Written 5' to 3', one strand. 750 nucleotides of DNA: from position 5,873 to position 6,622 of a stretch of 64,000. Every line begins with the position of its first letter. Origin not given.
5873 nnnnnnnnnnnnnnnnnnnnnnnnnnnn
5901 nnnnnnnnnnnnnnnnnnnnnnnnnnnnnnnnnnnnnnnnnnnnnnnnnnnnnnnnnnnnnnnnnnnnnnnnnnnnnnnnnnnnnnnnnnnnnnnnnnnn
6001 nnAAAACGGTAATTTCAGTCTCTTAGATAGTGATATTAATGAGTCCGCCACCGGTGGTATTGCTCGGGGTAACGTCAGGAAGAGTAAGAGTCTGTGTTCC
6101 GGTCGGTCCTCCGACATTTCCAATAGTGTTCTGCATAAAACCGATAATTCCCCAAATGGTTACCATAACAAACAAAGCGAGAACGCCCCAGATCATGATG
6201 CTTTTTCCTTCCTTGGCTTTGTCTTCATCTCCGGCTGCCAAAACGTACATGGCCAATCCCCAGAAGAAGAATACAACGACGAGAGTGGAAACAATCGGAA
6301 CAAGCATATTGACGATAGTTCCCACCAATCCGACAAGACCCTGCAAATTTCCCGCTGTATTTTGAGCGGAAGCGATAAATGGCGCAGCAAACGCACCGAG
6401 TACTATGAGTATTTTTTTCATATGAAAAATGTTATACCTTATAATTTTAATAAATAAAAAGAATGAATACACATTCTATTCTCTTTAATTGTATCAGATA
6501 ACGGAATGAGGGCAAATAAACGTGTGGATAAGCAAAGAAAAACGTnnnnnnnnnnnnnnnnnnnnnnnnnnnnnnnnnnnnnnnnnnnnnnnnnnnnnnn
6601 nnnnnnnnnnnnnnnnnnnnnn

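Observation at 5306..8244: Tandem array of six VirB2/TrbC-like pilin paralogs within a ~9.5-kb all-minus-strand surface locus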

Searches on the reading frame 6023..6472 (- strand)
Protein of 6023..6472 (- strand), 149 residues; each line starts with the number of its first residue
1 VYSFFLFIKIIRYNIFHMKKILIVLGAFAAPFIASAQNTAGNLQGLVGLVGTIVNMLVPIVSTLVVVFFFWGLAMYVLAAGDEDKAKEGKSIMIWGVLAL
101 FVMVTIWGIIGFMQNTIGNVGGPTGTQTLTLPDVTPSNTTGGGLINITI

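Call 3: search_protein_families(library=pfam, proteins=[window:6023-6472:-], max_evalue=1)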
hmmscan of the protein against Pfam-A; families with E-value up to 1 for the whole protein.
window:6023-6472:- (149 aa): 3 families
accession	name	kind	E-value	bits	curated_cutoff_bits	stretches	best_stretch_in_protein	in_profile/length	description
PF18895.5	T4SS_pilin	-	2e-08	34.6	26.6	1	45-112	4-70/71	Type IV secretion system pilin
PF00520.37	Ion_trans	-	0.0048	16.6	25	1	38-120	110-201/241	Ion transport protein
PF20456.3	DUF6709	-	0.45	9.9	27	1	75-115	172-212/339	Family of unknown function (DUF6709)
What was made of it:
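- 6023..6421 (-): p3, distal-type pilin paralog with a signal peptide and a long Gly/Thr-rich tail. It scores 34.6 bits on PF18895 (call 3).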

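Call 4: search_protein_families(library=ncbifam, proteins=[window:6023-6472:-], max_evalue=1)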
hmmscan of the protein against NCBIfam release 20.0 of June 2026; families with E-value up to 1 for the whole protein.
window:6023-6472:- (149 aa): 1 family
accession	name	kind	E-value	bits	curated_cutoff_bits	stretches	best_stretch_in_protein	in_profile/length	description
NF045849.1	ICE_MMCAP2_0565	equivalog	7.1e-05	22.4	40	1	44-113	3-76/80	Mbov_0395 family pilin-like conjugal transfer protein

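Call 15: find_homologous_proteins(query=window:6026-6421:-, max_evalue=0.001)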
Query seq(132 aa) (132 aa): 113 proteins with E <= 0.001 among 218 candidates.
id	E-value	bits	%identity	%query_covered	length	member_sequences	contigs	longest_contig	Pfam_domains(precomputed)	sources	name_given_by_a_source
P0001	7.9e-73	260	96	100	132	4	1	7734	PF18895.6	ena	-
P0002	7.1e-58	212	82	93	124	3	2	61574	PF18895.6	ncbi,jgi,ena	ncbi:MAG: pilin [Candidatus Paceibacterota bacterium]|jgi:hypothetical protein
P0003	3.9e-50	187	83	83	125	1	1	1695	PF18895.6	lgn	-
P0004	3.0e-49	184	84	80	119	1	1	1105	PF18895.6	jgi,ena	-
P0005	3.1e-49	184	70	95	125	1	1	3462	PF18895.6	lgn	-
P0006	7.0e-49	183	75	93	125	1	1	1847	PF18895.6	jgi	jgi:hypothetical protein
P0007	1.4e-48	182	73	91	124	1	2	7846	PF18895.6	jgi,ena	-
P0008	3.1e-48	181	74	93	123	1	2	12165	PF18895.6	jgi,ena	jgi:heme/copper-type cytochrome/quinol oxidase subunit 2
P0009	1.5e-47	179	72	92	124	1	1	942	PF18895.6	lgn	-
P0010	3.7e-45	171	71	90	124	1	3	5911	PF18895.6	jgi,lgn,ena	-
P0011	4.4e-45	171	68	92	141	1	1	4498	PF18895.6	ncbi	-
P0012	2.4e-44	168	64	94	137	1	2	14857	PF18895.6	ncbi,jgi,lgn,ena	-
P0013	3.8e-44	168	69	90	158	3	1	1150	PF18895.6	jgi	-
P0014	3.8e-41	158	62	95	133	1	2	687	PF18895.6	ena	-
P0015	3.5e-40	155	66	90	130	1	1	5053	PF18895.6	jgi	jgi:hypothetical protein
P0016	1.1e-39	153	64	91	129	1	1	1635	PF18895.6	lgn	-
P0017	1.4e-39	153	64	92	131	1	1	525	PF18895.6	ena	-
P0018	5.1e-39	151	64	95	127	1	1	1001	PF18895.6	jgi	jgi:hypothetical protein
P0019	1.0e-38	150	62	95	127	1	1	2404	PF18895.6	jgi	jgi:hypothetical protein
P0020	6.2e-38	147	64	89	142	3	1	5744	PF18895.6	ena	-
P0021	1.2e-37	147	61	95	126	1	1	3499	PF18895.6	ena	-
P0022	2.6e-37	145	62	86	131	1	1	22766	PF18895.6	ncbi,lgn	-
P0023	8.6e-36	141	60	86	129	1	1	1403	PF18895.6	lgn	-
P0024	1.8e-34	136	61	92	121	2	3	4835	PF18895.6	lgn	-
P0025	2.5e-34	136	59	93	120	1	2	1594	PF18895.6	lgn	-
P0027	7.9e-31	125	54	92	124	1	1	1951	PF18895.6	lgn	-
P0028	1.0e-30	124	54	92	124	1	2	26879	PF18895.6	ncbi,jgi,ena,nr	ncbi:MAG: hypothetical protein WCT49_02790 [Candidatus Paceibacterota bacterium]|jgi:hypothetical pr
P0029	1.9e-30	123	54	90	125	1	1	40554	PF18895.6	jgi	jgi:hypothetical protein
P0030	2.1e-30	123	55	94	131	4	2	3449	PF18895.6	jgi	jgi:hypothetical protein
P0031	2.5e-30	123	55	90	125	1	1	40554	PF18895.6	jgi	jgi:hypothetical protein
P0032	2.6e-30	123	56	98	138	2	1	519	PF18895.6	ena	-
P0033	8.9e-30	121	55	92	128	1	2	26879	PF18895.6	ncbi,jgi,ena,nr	ncbi:MAG: hypothetical protein WCT49_02780 [Candidatus Paceibacterota bacterium]|jgi:hypothetical pr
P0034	1.2e-29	121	61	77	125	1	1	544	PF18895.6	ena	-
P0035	1.6e-29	120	53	92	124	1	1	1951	PF18895.6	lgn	-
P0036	2.6e-29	120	56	89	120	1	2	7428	PF18895.6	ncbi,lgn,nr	ncbi:pilin [bacterium]|nr:pilin [bacterium]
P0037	4.4e-29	119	58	77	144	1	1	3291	PF18895.6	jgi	jgi:hypothetical protein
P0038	7.4e-29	118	50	93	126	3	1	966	PF18895.6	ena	-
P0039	9.0e-29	118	56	77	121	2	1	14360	PF18895.6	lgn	-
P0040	1.2e-28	117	58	87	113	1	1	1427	PF18895.6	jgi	jgi:uncharacterized membrane protein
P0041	1.8e-28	117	59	77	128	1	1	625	PF18895.6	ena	-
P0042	3.1e-28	116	58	80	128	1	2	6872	PF18895.6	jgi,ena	jgi:hypothetical protein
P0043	1.1e-27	114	52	95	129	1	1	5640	PF18895.6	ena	-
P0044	1.6e-27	114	62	73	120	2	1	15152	PF18895.6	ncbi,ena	-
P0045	8.0e-27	112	52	92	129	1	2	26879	PF18895.6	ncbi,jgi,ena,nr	ncbi:MAG: hypothetical protein WCT49_02775 [Candidatus Paceibacterota bacterium]|jgi:hypothetical pr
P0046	2.1e-26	110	51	89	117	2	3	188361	PF18895.6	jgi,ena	jgi:hypothetical protein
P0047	1.2e-25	108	50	95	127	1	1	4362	PF18895.6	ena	-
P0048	2.9e-25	106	56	65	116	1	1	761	PF18895.6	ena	-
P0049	3.4e-25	106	46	92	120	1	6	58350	PF18895.6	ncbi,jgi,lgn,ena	-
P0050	5.5e-25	106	52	77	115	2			PF18895.6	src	-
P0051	9.9e-25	105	50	85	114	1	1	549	PF18895.6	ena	-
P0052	2.1e-24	104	55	77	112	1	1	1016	PF18895.6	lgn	-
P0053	2.1e-24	104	51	77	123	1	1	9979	PF18895.6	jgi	jgi:hypothetical protein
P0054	3.4e-24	103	52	87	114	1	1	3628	PF18895.6,PF00520.38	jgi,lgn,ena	-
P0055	7.1e-24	102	55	80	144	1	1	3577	PF18895.6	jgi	-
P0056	8.2e-24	102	49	89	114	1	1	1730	PF18895.6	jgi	jgi:hypothetical protein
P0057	1.1e-23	101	50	83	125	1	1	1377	PF18895.6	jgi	jgi:hypothetical protein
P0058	2.0e-23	101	53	77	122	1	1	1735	PF18895.6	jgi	-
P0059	2.3e-23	100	52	77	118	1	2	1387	PF18895.6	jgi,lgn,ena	-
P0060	4.4e-23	99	49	89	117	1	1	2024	PF18895.6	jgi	-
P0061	7.7e-23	99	46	90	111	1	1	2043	PF18895.6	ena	-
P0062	1.6e-22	98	48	77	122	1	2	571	PF18895.6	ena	-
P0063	2.1e-22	97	47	74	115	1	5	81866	PF18895.6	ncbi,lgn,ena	-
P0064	2.2e-22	97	51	77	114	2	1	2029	PF18895.6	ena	-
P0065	2.2e-22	97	48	90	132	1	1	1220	PF18895.6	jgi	jgi:hypothetical protein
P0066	2.7e-22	97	49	84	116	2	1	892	PF18895.6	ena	-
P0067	2.7e-22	97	51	77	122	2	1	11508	PF18895.6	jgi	-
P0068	8.2e-22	95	51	77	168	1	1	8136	PF18895.6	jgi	-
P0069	1.4e-21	95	48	77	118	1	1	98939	PF18895.6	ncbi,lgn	-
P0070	1.8e-21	94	49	77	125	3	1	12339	PF18895.6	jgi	-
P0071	3.1e-21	93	50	77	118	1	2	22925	PF18895.6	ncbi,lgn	-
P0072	4.3e-21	93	46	91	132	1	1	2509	PF18895.6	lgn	-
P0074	6.2e-21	93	52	63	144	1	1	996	PF18895.6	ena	-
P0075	6.9e-21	92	52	77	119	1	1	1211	PF18895.6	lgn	-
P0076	7.3e-21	92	46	81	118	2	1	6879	PF18895.6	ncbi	-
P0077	1.0e-20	92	47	73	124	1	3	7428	PF18895.6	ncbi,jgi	-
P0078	1.4e-20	91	47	79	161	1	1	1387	PF18895.6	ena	-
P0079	3.0e-20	90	56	57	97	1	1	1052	PF18895.6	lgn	-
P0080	3.4e-20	90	51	67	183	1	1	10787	PF18895.6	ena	-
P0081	3.6e-20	90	47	77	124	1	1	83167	PF18895.6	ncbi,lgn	-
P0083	1.2e-19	88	46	77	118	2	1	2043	PF18895.6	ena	-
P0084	1.2e-19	88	48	63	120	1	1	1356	PF18895.6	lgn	-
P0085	1.5e-19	88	46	77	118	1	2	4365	PF18895.6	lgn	-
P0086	1.8e-19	88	42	86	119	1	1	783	PF18895.6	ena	-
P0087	2.0e-19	88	50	68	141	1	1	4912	PF18895.6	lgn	-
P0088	3.1e-19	87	50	76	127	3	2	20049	PF18895.6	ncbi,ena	-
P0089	6.8e-19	86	46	90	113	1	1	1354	PF18895.6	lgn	-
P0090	2.2e-18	84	48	89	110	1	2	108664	-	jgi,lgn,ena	jgi:hypothetical protein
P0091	2.2e-18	84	68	42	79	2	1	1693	PF18895.6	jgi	jgi:hypothetical protein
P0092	2.6e-18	84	48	70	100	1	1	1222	PF18895.6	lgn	-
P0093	2.6e-18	84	45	81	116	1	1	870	PF18895.6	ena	-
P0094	5.7e-18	83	41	77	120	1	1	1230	PF18895.6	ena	-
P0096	6.6e-18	83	44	77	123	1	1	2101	PF18895.6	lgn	-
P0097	8.1e-18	82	48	80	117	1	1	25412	PF18895.6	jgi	jgi:hypothetical protein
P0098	1.4e-17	82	48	68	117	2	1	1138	PF18895.6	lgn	-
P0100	7.5e-17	79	48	68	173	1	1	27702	PF18895.6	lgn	-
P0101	1.9e-16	78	53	59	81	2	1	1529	PF18895.6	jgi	jgi:hypothetical protein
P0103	6.0e-15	73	43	81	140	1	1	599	PF18895.6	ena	-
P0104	6.8e-15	73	43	89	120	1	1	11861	PF18895.6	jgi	jgi:hypothetical protein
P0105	5.2e-13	67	43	66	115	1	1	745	PF18895.6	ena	-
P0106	1.9e-11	62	34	76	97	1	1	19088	PF18895.6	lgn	-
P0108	2.9e-11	61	35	88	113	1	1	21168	PF18895.6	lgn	-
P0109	1.9e-10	59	37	68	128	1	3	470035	PF18895.6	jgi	jgi:hypothetical protein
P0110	5.1e-10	57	41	60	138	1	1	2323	PF18895.6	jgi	jgi:hypothetical protein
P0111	1.4e-8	53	38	80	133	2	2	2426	PF18895.6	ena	-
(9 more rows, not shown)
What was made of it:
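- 6023..6421 (-): It has 113 homologues, which sources name 'pilin [Candidatus Paceibacterota bacterium]' (call 15).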

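Call 16: find_encoding_contigs(protein=P0002, flank=10000, max_places=2)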
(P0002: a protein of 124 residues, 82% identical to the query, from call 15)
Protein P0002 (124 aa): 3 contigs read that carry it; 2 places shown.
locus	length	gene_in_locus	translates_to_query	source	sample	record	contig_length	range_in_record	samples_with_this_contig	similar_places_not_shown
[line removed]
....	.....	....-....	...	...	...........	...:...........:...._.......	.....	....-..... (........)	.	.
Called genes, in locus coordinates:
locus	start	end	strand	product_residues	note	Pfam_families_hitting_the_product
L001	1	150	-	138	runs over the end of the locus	-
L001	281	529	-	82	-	-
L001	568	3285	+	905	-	PF00005:ABC_tran (faint), PF02463:SMC_N (faint), PF13175:AAA_15 (faint), PF13191:AAA_16 (faint), PF13555:AAA_29 (faint), PF20703:nSTAND1 (faint), PF20720:nSTAND3 (faint), PF17760:UvrA_inter, +2 more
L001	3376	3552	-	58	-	-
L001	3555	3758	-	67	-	-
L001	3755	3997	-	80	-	-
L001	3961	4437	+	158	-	PF18895:T4SS_pilin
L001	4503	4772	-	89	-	-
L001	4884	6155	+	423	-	PF01541:GIY-YIG (weak), PF27096:UvrC_M, PF02151:UVR (weak), PF08459:UvrC_RNaseH_dom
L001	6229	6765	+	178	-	PF13489:Methyltransf_23 (weak), PF01209:Ubie_methyltran, PF01728:FtsJ (faint), PF13847:Methyltransf_31, PF08241:Methyltransf_11, PF08242:Methyltransf_12, PF13649:Methyltransf_25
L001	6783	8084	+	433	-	PF01547:SBP_bac_1, PF13416:SBP_bac_8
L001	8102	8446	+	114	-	PF18895:T4SS_pilin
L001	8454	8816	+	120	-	PF04956:TrbC (weak), PF18895:T4SS_pilin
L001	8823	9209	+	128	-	PF18895:T4SS_pilin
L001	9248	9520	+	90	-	PF18895:T4SS_pilin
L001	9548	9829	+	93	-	PF18895:T4SS_pilin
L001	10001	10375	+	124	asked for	PF18895:T4SS_pilin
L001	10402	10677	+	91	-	PF18895:T4SS_pilin (weak)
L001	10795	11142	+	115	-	PF18895:T4SS_pilin, PF05545:FixQ (weak)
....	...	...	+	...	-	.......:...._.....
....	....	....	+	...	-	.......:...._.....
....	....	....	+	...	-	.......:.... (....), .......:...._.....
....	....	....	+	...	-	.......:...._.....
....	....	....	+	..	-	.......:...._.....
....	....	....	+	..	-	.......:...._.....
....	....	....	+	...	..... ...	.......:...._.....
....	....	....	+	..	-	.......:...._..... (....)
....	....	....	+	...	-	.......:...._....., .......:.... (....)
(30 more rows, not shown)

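Call 17: find_encoding_contigs(protein=P0001, flank=10000, max_places=2)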
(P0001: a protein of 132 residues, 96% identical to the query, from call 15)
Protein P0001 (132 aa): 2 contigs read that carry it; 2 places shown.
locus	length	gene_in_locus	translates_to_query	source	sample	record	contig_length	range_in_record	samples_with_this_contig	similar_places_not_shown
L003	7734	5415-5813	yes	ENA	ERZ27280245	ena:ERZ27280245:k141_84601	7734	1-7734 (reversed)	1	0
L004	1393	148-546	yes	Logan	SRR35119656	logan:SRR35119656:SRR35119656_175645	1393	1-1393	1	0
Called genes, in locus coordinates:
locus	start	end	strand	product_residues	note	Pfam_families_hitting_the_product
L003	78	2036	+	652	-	-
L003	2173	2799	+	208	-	PF01209:Ubie_methyltran, PF05175:MTS (faint), PF02390:Methyltransf_4 (weak), PF13649:Methyltransf_25, PF13847:Methyltransf_31, PF08241:Methyltransf_11, PF08242:Methyltransf_12 (weak)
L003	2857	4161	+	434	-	PF01547:SBP_bac_1, PF13416:SBP_bac_8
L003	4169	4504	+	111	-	-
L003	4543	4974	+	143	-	PF18895:T4SS_pilin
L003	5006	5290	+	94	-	PF18895:T4SS_pilin (weak)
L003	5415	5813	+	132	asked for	PF18895:T4SS_pilin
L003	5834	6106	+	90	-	-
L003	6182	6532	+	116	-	-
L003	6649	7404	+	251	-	-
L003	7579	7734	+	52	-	?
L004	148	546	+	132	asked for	PF18895:T4SS_pilin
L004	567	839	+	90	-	-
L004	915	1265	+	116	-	-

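Call 18: find_encoding_contigs(protein=P0046, flank=10000, max_places=2)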
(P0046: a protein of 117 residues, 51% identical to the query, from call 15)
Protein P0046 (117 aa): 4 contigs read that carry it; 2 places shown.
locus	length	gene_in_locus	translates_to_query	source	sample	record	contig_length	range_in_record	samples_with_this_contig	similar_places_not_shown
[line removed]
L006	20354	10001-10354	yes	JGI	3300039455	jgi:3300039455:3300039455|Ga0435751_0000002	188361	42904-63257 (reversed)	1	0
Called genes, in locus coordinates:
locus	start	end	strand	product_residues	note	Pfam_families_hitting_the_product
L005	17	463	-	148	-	-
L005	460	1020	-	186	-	-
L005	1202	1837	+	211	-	PF13483:Lactamase_B_3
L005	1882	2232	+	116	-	-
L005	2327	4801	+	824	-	PF00521:DNA_topoisoIV, PF03989:DNA_gyraseA_C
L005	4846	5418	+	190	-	PF04191:PEMT, PF04140:ICMT (weak)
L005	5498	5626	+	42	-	-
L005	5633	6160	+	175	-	PF01135:PCMT (weak), PF01209:Ubie_methyltran, PF01728:FtsJ (weak), PF08704:GCD14 (weak), PF02475:TRM5-TYW2_MTfase (weak), PF13847:Methyltransf_31, PF08241:Methyltransf_11, PF13649:Methyltransf_25, +1 more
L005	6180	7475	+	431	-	PF01547:SBP_bac_1, PF13416:SBP_bac_8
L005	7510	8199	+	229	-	PF18895:T4SS_pilin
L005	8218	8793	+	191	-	PF18895:T4SS_pilin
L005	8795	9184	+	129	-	PF18895:T4SS_pilin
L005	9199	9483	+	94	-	PF18895:T4SS_pilin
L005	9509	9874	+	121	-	PF18895:T4SS_pilin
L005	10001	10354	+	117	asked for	PF18895:T4SS_pilin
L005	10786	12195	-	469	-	-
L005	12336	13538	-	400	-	-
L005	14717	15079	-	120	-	PF02033:RBFA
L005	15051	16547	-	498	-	PF00009:GTP_EFTU, PF01926:MMR_HSR1, PF03144:GTP_EFTU_D2 (faint), PF22042:EF-G_D2, PF11987:IF-2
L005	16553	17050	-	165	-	PF14584:DUF4446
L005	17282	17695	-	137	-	-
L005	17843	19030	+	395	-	PF00266:Aminotran_5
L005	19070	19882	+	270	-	-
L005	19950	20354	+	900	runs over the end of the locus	PF02861:Clp_N, PF23569:NBD_SMAX1, PF00004:AAA, PF17871:AAA_lid_9, PF00004:AAA, PF07724:AAA_2, PF07728:AAA_5, PF10431:ClpB_D2-small, +5 more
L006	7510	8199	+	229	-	PF18895:T4SS_pilin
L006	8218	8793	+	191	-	PF18895:T4SS_pilin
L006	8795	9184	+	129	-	PF18895:T4SS_pilin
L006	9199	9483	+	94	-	PF18895:T4SS_pilin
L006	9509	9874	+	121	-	PF18895:T4SS_pilin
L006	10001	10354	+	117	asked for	PF18895:T4SS_pilin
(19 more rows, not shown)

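Call 27: find_encoding_contigs(protein=P0109, flank=10000, max_places=1)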
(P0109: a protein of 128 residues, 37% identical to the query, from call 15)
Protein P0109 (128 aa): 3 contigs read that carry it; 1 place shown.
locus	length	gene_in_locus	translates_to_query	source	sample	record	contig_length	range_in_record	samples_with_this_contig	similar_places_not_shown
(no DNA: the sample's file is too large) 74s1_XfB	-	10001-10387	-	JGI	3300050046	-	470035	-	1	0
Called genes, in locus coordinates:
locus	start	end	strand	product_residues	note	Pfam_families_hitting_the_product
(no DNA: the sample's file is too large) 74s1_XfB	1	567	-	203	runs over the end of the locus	PF10502:Peptidase_S26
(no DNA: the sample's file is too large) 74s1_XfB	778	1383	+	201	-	PF01195:Pept_tRNA_hydro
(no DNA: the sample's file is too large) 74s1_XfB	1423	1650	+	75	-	-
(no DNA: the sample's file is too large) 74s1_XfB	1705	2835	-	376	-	PF00575:S1 (weak), PF21543:CvfB_2nd (faint), PF23459:S1_RRP5 (faint), PF00575:S1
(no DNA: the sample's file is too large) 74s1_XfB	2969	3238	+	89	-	-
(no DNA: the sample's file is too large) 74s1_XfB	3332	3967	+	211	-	PF13483:Lactamase_B_3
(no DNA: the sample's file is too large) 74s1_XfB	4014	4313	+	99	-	-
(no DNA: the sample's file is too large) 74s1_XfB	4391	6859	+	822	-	PF00521:DNA_topoisoIV, PF03989:DNA_gyraseA_C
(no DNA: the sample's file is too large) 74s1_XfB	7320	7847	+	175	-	PF01135:PCMT, PF01209:Ubie_methyltran, PF06325:PrmA (weak), PF05175:MTS (weak), PF13847:Methyltransf_31, PF08241:Methyltransf_11, PF08242:Methyltransf_12, PF13649:Methyltransf_25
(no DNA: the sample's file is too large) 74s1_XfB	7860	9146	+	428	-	PF13416:SBP_bac_8, PF01547:SBP_bac_1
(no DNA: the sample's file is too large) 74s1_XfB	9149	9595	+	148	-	PF18895:T4SS_pilin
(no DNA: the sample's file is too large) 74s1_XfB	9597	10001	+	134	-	PF18895:T4SS_pilin (weak)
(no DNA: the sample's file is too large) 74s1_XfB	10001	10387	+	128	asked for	PF18895:T4SS_pilin (weak)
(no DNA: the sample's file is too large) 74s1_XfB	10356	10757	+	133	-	PF18895:T4SS_pilin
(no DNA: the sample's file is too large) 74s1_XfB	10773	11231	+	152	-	PF18895:T4SS_pilin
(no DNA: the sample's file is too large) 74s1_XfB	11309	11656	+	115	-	PF18895:T4SS_pilin (weak)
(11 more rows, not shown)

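Call 28: find_encoding_contigs(protein=P0069, flank=10000, max_places=1)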
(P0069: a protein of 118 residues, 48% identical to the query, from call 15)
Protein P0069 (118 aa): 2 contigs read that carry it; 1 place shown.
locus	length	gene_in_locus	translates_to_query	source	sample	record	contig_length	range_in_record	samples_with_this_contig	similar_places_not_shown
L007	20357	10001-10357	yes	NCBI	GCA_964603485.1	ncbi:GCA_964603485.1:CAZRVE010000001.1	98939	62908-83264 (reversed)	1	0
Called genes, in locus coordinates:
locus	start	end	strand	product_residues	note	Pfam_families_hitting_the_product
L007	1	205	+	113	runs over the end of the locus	-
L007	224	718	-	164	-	-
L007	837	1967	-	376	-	PF21543:CvfB_2nd (faint), PF00575:S1 (weak), PF21710:Spt6_S1 (faint), PF23459:S1_RRP5 (faint), PF00575:S1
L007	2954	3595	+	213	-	PF13483:Lactamase_B_3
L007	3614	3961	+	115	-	-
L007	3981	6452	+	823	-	PF00521:DNA_topoisoIV, PF03989:DNA_gyraseA_C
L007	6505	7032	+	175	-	PF01209:Ubie_methyltran, PF08704:GCD14 (weak), PF13489:Methyltransf_23, PF01135:PCMT, PF13847:Methyltransf_31, PF08241:Methyltransf_11, PF08242:Methyltransf_12, PF13649:Methyltransf_25, +2 more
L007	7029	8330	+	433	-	PF01547:SBP_bac_1, PF13416:SBP_bac_8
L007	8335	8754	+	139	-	PF18895:T4SS_pilin (weak)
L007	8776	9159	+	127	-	PF04956:TrbC (faint), PF18895:T4SS_pilin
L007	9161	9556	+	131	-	-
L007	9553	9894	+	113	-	-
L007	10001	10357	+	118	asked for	PF18895:T4SS_pilin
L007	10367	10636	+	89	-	PF18895:T4SS_pilin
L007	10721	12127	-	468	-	-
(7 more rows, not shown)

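Call 29: find_encoding_contigs(protein=P0090, flank=10000, max_places=1)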
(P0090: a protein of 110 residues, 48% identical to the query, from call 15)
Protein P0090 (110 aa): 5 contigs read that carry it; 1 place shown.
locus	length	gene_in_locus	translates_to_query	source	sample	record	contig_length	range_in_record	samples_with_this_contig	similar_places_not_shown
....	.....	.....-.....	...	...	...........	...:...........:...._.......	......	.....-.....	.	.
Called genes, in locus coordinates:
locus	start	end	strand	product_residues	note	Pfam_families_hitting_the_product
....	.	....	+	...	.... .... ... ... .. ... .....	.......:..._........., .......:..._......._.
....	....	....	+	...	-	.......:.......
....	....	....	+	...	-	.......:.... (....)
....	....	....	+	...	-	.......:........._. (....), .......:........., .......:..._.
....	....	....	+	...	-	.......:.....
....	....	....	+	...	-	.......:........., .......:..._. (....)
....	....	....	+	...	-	-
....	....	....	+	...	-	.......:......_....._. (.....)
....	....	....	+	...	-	-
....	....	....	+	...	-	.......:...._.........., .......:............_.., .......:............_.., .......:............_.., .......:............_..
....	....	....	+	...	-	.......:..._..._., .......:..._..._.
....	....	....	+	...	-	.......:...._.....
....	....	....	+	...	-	-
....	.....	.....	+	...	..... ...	-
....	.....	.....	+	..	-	-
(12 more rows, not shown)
